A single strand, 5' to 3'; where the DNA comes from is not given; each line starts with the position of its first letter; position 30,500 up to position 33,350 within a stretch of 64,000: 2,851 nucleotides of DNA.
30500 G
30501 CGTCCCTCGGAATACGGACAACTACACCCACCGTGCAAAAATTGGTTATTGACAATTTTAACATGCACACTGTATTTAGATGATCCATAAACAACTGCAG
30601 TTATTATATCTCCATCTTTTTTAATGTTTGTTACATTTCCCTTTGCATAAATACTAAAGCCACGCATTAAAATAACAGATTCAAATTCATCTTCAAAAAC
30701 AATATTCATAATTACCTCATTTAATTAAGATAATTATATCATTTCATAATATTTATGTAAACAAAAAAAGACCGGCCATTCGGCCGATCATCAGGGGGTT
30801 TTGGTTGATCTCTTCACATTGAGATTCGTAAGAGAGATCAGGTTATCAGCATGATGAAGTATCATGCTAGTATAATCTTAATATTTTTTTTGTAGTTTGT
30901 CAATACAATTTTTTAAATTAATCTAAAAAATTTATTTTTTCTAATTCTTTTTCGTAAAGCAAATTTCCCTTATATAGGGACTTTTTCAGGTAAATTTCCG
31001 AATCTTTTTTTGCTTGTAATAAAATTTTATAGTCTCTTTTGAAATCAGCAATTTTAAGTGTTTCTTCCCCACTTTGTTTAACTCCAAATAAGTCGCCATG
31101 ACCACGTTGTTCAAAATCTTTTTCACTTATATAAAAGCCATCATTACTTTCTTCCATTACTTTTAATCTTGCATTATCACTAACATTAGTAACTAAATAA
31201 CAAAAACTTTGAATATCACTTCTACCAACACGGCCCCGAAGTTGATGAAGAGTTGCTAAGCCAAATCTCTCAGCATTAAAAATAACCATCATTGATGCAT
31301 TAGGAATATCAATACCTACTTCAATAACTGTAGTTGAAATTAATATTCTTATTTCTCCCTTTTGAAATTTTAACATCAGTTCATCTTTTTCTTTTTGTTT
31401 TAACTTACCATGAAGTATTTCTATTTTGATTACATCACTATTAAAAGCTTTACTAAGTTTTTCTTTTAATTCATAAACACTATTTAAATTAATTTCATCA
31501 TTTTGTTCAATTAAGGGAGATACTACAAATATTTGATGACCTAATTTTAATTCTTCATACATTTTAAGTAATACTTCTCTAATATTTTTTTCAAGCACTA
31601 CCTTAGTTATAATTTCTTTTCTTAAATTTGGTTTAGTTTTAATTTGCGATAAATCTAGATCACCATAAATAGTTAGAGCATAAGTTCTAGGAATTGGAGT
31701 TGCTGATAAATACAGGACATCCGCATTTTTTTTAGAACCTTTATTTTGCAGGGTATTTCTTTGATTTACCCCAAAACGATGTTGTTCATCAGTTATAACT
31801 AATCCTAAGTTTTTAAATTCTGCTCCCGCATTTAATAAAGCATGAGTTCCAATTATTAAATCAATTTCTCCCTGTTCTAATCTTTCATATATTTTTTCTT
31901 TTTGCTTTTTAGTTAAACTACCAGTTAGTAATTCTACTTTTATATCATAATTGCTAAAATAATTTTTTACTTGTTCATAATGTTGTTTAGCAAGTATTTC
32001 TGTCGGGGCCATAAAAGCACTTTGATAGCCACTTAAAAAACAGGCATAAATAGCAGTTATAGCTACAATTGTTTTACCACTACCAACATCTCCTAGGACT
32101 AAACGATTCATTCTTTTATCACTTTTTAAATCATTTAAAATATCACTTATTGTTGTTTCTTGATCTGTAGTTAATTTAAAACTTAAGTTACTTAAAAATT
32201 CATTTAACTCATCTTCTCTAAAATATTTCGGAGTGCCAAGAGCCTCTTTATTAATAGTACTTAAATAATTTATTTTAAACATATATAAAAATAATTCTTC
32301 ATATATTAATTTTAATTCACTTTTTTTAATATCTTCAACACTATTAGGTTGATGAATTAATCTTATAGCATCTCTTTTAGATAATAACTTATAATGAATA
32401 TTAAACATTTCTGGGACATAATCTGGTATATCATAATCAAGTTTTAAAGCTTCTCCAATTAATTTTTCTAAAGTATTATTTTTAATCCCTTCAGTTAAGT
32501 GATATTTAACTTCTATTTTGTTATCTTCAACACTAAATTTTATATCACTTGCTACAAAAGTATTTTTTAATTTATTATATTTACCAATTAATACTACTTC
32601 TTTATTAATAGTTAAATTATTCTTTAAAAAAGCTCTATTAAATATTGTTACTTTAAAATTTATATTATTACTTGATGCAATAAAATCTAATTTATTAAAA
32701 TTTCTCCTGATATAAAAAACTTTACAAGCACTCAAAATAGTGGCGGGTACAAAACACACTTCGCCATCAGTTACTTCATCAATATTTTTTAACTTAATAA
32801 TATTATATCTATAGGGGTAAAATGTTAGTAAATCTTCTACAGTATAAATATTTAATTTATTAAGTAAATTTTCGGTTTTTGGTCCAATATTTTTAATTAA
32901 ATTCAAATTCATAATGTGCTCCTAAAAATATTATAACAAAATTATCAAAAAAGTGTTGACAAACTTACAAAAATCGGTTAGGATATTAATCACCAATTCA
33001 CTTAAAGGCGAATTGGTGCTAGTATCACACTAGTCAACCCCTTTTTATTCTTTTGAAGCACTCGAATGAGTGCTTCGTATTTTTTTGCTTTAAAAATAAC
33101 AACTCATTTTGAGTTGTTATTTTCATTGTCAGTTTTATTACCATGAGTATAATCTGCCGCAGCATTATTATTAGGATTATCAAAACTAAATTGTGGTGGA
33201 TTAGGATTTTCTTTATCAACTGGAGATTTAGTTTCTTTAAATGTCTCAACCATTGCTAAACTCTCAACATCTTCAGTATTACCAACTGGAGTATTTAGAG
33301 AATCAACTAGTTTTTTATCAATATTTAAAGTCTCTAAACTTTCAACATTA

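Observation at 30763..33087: Two paralogous C-rich small RNA genes bracketing recG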

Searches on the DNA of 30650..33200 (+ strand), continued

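Call 32: search_with_rna_model(model_id=R2, sources=[window, L004, L007, L008, L009, L010, L011, L012, L013, L014, L015, L016, L017, L018, L019, L020, L021, L022, L023, L024, L025, L026, L027, L028, L029, L030, L031, L032, L033, L034, L035, L036, L037, L038, L039, L040, L041, L042, L043, L044, L045, L046, L047, L048, L049, L050, L051, L052, L053, L054, L055, L056, L057, L058, L059, L060, L061, L062, L063, L064, L065, L066, L067, L068, L069, L070, L071, L072, L073, L074, L075, L076, L077, L078, L079, L080, L081, L082, L083, L084, L085], max_evalue=0.01, make_alignment=true)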
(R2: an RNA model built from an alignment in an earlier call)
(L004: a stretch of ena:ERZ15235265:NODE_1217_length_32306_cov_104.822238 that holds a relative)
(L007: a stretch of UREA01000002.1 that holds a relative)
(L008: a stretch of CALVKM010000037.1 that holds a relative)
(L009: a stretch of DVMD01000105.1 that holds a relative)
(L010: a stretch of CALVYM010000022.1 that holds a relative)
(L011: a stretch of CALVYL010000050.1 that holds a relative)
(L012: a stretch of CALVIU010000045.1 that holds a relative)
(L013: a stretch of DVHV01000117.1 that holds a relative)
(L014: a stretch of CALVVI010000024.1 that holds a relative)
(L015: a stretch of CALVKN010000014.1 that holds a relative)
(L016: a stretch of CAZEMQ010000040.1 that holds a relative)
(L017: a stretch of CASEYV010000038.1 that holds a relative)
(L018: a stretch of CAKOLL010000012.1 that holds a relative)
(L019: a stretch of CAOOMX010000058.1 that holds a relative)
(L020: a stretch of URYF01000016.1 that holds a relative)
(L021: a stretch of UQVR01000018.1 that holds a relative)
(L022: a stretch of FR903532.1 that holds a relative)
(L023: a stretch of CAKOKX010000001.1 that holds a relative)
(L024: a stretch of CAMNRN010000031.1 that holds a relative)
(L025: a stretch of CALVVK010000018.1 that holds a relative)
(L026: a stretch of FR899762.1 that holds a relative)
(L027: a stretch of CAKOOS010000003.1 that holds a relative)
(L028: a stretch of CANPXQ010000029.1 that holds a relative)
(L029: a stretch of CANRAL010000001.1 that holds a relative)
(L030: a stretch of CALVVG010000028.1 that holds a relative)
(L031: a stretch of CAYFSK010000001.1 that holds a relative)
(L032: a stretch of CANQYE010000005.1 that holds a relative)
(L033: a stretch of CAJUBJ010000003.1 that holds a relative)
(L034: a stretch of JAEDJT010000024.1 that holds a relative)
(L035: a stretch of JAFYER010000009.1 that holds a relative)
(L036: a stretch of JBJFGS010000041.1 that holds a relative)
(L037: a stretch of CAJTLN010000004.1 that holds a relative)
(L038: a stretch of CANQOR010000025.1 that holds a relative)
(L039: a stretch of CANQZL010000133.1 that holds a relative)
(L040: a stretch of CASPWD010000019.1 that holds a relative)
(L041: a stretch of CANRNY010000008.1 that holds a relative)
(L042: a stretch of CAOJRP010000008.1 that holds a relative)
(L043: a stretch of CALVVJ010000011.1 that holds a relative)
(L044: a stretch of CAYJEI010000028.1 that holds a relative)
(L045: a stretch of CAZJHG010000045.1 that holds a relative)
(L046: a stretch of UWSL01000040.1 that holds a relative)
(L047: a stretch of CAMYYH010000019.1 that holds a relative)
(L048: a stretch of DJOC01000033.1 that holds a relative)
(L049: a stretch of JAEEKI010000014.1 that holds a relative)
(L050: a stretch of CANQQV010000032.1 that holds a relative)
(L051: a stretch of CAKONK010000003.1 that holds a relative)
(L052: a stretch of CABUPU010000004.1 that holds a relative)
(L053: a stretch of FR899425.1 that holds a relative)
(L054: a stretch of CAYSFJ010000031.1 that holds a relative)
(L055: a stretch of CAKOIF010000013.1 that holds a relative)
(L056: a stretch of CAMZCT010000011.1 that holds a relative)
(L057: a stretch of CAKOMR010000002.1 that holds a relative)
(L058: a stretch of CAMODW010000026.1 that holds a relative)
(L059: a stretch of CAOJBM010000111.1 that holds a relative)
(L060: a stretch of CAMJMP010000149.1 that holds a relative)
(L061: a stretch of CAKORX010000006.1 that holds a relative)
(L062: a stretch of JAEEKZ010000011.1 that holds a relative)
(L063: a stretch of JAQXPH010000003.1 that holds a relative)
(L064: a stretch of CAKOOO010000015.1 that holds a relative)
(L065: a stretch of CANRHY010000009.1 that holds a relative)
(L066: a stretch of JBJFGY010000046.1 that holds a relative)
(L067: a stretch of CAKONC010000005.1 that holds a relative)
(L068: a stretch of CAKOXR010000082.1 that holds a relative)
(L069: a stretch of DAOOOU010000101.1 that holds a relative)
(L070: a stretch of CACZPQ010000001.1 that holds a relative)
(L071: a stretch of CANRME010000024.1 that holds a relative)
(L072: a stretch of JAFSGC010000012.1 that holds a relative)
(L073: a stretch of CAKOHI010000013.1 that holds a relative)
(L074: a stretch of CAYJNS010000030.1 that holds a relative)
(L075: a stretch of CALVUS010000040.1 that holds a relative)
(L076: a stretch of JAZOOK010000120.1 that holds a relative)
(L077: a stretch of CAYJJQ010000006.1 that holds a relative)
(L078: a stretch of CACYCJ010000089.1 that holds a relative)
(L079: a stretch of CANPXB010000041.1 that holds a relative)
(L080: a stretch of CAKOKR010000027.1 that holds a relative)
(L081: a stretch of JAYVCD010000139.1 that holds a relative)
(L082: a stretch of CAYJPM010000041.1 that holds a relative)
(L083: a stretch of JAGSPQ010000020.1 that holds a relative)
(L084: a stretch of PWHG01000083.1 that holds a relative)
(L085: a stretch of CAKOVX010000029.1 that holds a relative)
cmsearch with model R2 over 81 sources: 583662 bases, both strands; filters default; matches with E-value up to 0.01: 84.
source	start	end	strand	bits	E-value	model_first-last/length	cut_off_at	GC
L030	2828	2926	-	115.5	2.9e-21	1-99/99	no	0.38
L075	2829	2926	-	115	3.6e-21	1-99/99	no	0.37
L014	2832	2927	-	110.2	3.8e-20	1-99/99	no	0.38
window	32987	33082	+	109.9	4.3e-20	1-99/99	no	0.38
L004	2831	2926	-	109.9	4.3e-20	1-99/99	no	0.38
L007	2831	2926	-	109.9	4.3e-20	1-99/99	no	0.38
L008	2831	2926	-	109.9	4.3e-20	1-99/99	no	0.38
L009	2831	2926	-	109.9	4.3e-20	1-99/99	no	0.38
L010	2831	2926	-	109.9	4.3e-20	1-99/99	no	0.38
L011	2831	2926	-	109.9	4.3e-20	1-99/99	no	0.38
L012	2832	2927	-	109.8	4.6e-20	1-99/99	no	0.39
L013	2832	2927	-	109.8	4.6e-20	1-99/99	no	0.39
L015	2832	2927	-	109.8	4.6e-20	1-99/99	no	0.39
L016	2832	2927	-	109.8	4.6e-20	1-99/99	no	0.39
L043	2832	2927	-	109.8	4.6e-20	1-99/99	no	0.39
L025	2832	2927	-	109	6.4e-20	1-99/99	no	0.41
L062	2816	2916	-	107.8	1.2e-19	1-99/99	no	0.41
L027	2830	2926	-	106.9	1.8e-19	1-99/99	no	0.37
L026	2826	2926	-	106.7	2e-19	1-99/99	no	0.36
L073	2826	2926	-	106.7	2e-19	1-99/99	no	0.36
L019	2747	2845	-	106.4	2.3e-19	1-99/99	no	0.37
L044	2294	2393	-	105.7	3.2e-19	1-99/99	no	0.39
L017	2829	2926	-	105.6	3.4e-19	1-99/99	no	0.36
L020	2826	2926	-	105.5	3.5e-19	1-99/99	no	0.4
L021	2826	2926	-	105.5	3.5e-19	1-99/99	no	0.4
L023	2826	2926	-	105.5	3.5e-19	1-99/99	no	0.4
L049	2777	2876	-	104.5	5.6e-19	1-99/99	no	0.38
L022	28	127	-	104.5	5.8e-19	1-99/99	no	0.37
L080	2816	2915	-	104.5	5.8e-19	1-99/99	no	0.37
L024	2808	2904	-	103.8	7.8e-19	1-99/99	no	0.39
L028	2785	2882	-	103.5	9.1e-19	1-99/99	no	0.37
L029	2821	2918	-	103.2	1e-18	1-99/99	no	0.41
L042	2780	2878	-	102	1.9e-18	1-99/99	no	0.41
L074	2707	2805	-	101.1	2.9e-18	1-99/99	no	0.38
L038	2671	2772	-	100.9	3.2e-18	1-99/99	no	0.4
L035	2787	2886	-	100.5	3.9e-18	1-99/99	no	0.39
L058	2727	2828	-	100.2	4.6e-18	1-99/99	no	0.41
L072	2790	2889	-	99.8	5.5e-18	1-99/99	no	0.41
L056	2724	2825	-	99.8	5.5e-18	1-99/99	no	0.41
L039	588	688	-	99.4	6.5e-18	1-99/99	no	0.42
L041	2683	2784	-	99.3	6.9e-18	1-99/99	no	0.43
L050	2672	2773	-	99.3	6.9e-18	1-99/99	no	0.43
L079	2671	2772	-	99.2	7.2e-18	1-99/99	no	0.42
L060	863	963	-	99.2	7.2e-18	1-99/99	no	0.42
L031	2827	2927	-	99.1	7.4e-18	1-99/99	no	0.4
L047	2725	2826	-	98.7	9.1e-18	1-99/99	no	0.41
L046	2700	2801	-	98.7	9.2e-18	1-99/99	no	0.4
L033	2693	2793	-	98.5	9.8e-18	1-99/99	no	0.42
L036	2702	2802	-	98.5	9.8e-18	1-99/99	no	0.42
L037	2692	2792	-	98.5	9.8e-18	1-99/99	no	0.42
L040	2661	2761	-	98.5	9.8e-18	1-99/99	no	0.42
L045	2701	2801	-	98.5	9.8e-18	1-99/99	no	0.42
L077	2810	2904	-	97.7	1.5e-17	1-99/99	no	0.38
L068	183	279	-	97.4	1.7e-17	1-99/99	no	0.43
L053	2790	2881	-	96.8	2.3e-17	1-99/99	no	0.39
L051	2790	2881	-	96.8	2.3e-17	1-99/99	no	0.39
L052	2790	2881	-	96.8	2.3e-17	1-99/99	no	0.39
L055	2790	2881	-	96.8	2.3e-17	1-99/99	no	0.39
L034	2031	2130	-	96.5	2.7e-17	1-99/99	no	0.41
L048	2789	2880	-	95.7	3.9e-17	1-99/99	no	0.4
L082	2817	2915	-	95.5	4.3e-17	1-99/99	no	0.39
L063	2789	2880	-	93.8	9.7e-17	1-99/99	no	0.38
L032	2813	2916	-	93.3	1.2e-16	1-99/99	no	0.39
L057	2801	2890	-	92.9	1.4e-16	1-99/99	no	0.41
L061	679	768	-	92.9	1.4e-16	1-99/99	no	0.41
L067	2801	2890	-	92.9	1.4e-16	1-99/99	no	0.41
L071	219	319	-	92.8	1.6e-16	1-99/99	no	0.38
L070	2816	2918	-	84.6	8e-15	1-99/99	no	0.41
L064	1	62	-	75.2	7.1e-13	1-61/99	3'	0.37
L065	1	47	-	52.4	4e-08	1-48/99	3'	0.4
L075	2890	2985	+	34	0.00026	1-99/99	no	0.3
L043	2892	2985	+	31.2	0.001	1-99/99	no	0.29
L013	2892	2985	+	30.7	0.0013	1-99/99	no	0.3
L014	2892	2985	+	30.7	0.0013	1-99/99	no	0.3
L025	2892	2985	+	30.1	0.0017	1-99/99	no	0.28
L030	2890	2985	+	29.6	0.0022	1-99/99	no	0.26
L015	2892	2985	+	29.1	0.0028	1-99/99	no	0.3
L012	2892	2985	+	29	0.0029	1-99/99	no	0.29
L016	2892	2985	+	28.6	0.0036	1-99/99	no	0.31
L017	2891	2983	+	27.6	0.0058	1-99/99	no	0.3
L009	2891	3008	+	27.4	0.0062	1-99/99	no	0.3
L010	2891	3008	+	27.4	0.0062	1-99/99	no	0.3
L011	2891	3008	+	27.2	0.007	1-99/99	no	0.29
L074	2767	2865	+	26.5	0.0099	1-99/99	no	0.28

Alignment A5: 84 matches aligned to the model, 147 columns, each read 5' to 3' on its own strand. Consensus structure (alignment columns), stored with it:
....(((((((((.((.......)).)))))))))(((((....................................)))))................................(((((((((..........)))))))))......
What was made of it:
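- No host locus shows a split unit 2 (call 32).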

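Call 34: search_with_rna_model(model_id=R2, sources=[window, L012, L014, L017, L019, L020, L022, L024, L025, L026, L027, L028, L029, L030, L031, L032, L033, L034, L035, L038, L039, L041, L042, L044, L046, L047, L048, L049, L051, L056, L057, L058, L060, L062, L063, L068, L070, L071, L072, L074, L075, L077, L079, L082], max_evalue=1e-10, make_alignment=true)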
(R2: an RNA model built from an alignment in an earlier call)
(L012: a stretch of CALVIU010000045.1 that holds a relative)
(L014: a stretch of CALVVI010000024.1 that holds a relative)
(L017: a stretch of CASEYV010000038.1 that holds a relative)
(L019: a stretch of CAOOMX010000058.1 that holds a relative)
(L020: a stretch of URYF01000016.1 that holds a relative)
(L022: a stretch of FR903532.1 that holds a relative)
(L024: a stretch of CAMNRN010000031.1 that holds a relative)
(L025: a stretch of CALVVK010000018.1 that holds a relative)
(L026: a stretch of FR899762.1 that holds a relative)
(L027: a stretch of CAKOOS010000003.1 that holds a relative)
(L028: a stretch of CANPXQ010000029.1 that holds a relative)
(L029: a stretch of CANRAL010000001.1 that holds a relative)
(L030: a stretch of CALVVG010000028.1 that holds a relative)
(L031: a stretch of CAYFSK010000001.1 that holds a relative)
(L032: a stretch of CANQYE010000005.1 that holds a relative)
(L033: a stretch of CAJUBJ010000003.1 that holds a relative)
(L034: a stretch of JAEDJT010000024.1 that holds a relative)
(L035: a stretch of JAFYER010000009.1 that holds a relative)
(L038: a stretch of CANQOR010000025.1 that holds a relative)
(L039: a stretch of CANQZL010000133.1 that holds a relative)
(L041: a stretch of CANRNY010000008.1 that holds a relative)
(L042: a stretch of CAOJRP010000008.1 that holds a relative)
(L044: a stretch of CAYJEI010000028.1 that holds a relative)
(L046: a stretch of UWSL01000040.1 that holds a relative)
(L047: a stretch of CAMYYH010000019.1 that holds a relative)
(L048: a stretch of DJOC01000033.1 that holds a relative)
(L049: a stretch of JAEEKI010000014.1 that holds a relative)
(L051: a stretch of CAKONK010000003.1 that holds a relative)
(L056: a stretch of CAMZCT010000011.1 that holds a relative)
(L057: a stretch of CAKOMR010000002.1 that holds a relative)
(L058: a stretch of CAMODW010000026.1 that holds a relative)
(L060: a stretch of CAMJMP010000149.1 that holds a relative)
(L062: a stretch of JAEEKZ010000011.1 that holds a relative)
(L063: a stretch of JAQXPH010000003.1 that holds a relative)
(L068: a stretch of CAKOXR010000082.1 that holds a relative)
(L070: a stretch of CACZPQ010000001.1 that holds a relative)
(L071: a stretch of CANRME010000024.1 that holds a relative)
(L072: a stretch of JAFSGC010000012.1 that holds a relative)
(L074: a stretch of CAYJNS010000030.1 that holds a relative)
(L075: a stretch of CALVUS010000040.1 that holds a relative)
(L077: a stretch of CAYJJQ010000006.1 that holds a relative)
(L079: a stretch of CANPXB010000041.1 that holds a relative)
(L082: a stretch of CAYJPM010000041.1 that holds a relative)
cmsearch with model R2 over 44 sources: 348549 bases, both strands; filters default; matches with E-value up to 1e-10: 44.
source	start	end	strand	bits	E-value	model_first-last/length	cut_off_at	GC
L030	2828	2926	-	115.5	1.7e-21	1-99/99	no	0.38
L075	2829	2926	-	115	2.2e-21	1-99/99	no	0.37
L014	2832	2927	-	110.2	2.2e-20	1-99/99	no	0.38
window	32987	33082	+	109.9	2.6e-20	1-99/99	no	0.38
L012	2832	2927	-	109.8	2.7e-20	1-99/99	no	0.39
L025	2832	2927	-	109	3.8e-20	1-99/99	no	0.41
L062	2816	2916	-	107.8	7.1e-20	1-99/99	no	0.41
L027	2830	2926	-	106.9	1.1e-19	1-99/99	no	0.37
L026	2826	2926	-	106.7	1.2e-19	1-99/99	no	0.36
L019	2747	2845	-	106.4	1.4e-19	1-99/99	no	0.37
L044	2294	2393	-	105.7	1.9e-19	1-99/99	no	0.39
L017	2829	2926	-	105.6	2e-19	1-99/99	no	0.36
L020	2826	2926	-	105.5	2.1e-19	1-99/99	no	0.4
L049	2777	2876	-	104.5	3.3e-19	1-99/99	no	0.38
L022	28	127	-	104.5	3.4e-19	1-99/99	no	0.37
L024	2808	2904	-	103.8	4.7e-19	1-99/99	no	0.39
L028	2785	2882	-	103.5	5.4e-19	1-99/99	no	0.37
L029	2821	2918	-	103.2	6.3e-19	1-99/99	no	0.41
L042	2780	2878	-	102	1.1e-18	1-99/99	no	0.41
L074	2707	2805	-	101.1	1.7e-18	1-99/99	no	0.38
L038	2671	2772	-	100.9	1.9e-18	1-99/99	no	0.4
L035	2787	2886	-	100.5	2.3e-18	1-99/99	no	0.39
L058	2727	2828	-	100.2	2.7e-18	1-99/99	no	0.41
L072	2790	2889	-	99.8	3.3e-18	1-99/99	no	0.41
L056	2724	2825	-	99.8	3.3e-18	1-99/99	no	0.41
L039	588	688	-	99.4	3.9e-18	1-99/99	no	0.42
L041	2683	2784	-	99.3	4.1e-18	1-99/99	no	0.43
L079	2671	2772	-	99.2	4.3e-18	1-99/99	no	0.42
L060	863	963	-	99.2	4.3e-18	1-99/99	no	0.42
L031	2827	2927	-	99.1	4.4e-18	1-99/99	no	0.4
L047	2725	2826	-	98.7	5.4e-18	1-99/99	no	0.41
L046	2700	2801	-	98.7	5.5e-18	1-99/99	no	0.4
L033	2693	2793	-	98.5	5.9e-18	1-99/99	no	0.42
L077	2810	2904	-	97.7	8.7e-18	1-99/99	no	0.38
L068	183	279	-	97.4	1e-17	1-99/99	no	0.43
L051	2790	2881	-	96.8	1.4e-17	1-99/99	no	0.39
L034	2031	2130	-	96.5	1.6e-17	1-99/99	no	0.41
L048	2789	2880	-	95.7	2.3e-17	1-99/99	no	0.4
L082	2817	2915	-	95.5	2.6e-17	1-99/99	no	0.39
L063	2789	2880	-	93.8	5.8e-17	1-99/99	no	0.38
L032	2813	2916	-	93.3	7.2e-17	1-99/99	no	0.39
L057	2801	2890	-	92.9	8.7e-17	1-99/99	no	0.41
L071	219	319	-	92.8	9.3e-17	1-99/99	no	0.38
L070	2816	2918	-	84.6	4.8e-15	1-99/99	no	0.41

Alignment A6: 44 matches aligned to the model, 110 columns, each read 5' to 3' on its own strand. Consensus structure (alignment columns), stored with it:
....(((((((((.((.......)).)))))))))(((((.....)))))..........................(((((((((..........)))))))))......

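Call 37: search_rna_families(source=window, start=32980, end=33092, threshold=evalue, max_evalue=10, show_alignments=3)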
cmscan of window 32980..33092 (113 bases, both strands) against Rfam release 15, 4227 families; matches with E-value up to 10: 7.
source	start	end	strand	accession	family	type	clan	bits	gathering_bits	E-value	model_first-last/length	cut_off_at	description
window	32990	33083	+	RF02877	NmsRb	Gene; sRNA;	-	24.9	52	0.021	1-91/91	no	Neisseria metabolic switch regulator b (RcoF1/NgncR163)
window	33054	33082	+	RF02847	Ref64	Gene; sRNA;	-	21.4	44.3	0.032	1-69/69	no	Enterococcus sRNA 64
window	33002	33083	+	RF02451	ncr1241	Gene; sRNA;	-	20.4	60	0.13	1-63/63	no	Bacillus sRNA ncr1241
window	33028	33087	+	RF02846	Ref84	Gene; antisense;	-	19.5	52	1.3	1-87/87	no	Enterococcus sRNA 84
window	33025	33069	-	RF03388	mir-9418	Gene; miRNA;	-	16.5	82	0.94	1-61/61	no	mir-9418 microRNA precursor family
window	32981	33092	+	RF02579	tsr26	Gene; sRNA;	-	14.6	141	6.1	1-113/122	3'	S. aureus tsr26 small RNA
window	32980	33044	-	RF00041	Entero_OriR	Cis-reg;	-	14.1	80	0.69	1-64/121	3'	Enteroviral 3' UTR element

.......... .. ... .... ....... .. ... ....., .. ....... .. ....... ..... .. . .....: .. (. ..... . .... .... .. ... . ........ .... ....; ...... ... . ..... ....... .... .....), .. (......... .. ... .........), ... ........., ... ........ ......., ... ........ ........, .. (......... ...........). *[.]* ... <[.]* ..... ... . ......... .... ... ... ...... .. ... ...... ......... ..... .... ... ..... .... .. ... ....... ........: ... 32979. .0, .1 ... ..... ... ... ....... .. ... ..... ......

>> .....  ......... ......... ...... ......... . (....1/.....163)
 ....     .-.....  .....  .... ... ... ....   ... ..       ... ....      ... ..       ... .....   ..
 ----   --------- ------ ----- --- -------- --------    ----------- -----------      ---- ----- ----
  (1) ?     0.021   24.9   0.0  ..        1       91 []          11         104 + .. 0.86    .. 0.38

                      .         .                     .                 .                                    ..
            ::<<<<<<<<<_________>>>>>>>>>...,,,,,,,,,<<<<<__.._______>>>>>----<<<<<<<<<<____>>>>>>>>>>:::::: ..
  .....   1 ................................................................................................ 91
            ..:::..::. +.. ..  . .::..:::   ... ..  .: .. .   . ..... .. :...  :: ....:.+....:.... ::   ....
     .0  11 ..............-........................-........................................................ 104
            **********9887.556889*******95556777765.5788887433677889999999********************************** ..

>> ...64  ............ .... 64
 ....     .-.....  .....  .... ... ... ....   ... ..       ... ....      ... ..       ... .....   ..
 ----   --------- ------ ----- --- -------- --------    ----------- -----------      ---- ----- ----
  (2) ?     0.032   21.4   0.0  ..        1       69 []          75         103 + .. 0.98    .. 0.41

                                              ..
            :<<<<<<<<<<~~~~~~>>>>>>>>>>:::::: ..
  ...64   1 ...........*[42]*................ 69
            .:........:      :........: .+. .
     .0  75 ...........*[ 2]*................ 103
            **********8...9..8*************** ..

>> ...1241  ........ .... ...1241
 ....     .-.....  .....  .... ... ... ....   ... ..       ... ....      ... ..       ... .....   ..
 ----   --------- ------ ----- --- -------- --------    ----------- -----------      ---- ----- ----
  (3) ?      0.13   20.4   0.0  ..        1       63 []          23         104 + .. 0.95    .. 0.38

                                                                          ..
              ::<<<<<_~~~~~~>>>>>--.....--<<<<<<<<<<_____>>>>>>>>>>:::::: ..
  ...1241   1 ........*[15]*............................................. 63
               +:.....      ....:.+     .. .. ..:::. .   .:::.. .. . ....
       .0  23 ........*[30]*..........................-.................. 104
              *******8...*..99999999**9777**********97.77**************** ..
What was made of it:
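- The best weak Rfam resemblance is to NmsRb, an anti-SD pairing sRNA (call 37).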
